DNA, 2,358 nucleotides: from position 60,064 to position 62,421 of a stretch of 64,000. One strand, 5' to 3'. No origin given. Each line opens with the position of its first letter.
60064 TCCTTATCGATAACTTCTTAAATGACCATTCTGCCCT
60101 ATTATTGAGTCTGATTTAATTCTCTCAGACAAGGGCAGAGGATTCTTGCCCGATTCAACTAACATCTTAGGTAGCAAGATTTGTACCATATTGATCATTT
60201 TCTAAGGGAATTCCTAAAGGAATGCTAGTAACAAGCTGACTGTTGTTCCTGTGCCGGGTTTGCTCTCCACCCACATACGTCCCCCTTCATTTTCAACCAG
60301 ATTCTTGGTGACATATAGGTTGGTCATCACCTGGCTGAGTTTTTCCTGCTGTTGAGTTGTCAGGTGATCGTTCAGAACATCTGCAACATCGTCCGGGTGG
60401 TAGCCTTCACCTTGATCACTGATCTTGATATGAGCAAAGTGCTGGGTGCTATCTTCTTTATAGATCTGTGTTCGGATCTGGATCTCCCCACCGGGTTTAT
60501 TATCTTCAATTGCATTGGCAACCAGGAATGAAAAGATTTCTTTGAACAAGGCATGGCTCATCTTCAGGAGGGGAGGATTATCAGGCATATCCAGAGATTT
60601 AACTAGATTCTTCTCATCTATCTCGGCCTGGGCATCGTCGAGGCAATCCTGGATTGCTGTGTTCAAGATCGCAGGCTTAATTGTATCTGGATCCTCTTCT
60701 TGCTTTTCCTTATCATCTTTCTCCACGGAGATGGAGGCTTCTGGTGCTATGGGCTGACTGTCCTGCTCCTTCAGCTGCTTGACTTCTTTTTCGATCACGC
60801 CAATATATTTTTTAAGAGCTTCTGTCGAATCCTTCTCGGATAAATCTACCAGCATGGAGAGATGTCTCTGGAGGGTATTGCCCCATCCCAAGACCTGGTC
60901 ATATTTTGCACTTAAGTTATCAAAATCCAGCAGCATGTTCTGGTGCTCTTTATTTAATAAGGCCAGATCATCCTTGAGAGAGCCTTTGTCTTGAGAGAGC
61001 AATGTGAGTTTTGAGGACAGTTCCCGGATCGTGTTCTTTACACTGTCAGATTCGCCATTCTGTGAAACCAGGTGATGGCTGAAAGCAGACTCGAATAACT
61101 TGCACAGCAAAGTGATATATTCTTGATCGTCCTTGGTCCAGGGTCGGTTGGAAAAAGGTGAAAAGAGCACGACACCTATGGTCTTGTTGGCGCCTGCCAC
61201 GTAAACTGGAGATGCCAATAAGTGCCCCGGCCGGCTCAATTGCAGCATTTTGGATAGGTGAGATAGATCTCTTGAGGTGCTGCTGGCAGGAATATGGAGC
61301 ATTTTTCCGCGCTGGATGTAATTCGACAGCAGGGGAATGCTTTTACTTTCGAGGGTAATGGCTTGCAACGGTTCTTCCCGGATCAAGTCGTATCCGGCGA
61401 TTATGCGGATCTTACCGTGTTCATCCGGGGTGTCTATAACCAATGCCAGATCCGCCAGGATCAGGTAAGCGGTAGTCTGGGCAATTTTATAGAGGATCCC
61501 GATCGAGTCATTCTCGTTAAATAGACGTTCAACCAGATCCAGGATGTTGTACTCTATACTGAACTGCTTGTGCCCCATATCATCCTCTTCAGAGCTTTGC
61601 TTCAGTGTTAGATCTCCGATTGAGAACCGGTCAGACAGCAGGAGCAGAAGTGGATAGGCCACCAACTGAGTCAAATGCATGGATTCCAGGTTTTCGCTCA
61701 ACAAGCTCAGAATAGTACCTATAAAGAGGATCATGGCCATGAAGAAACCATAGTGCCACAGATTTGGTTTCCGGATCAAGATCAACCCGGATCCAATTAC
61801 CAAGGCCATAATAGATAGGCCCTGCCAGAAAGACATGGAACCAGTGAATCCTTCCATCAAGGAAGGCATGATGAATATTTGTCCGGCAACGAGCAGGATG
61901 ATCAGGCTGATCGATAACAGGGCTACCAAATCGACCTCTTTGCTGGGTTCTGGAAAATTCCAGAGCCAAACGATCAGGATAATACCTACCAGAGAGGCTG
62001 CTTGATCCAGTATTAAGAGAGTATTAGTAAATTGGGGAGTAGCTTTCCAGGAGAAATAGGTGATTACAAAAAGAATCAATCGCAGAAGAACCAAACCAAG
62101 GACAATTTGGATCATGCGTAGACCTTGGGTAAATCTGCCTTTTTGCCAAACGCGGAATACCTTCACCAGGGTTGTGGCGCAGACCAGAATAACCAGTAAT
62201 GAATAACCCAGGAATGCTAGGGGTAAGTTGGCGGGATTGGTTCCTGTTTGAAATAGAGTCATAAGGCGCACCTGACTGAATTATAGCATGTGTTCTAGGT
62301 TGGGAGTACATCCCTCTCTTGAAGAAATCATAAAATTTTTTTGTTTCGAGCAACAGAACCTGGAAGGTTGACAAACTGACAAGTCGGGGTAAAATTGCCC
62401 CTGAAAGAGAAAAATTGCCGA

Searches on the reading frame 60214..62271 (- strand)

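Call 50: search_protein_families(library=pfam, proteins=[window:60214-62271:-], max_evalue=0.00001)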
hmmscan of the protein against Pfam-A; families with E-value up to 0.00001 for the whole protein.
window:60214-62271:- (685 aa): 1 family
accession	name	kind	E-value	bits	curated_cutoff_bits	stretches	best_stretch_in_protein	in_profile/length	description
PF02518.31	HATPase_c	-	2.4e-13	50.9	26.4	1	576-682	6-107/111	Histidine kinase-, DNA gyrase B-, and HSP90-like ATPase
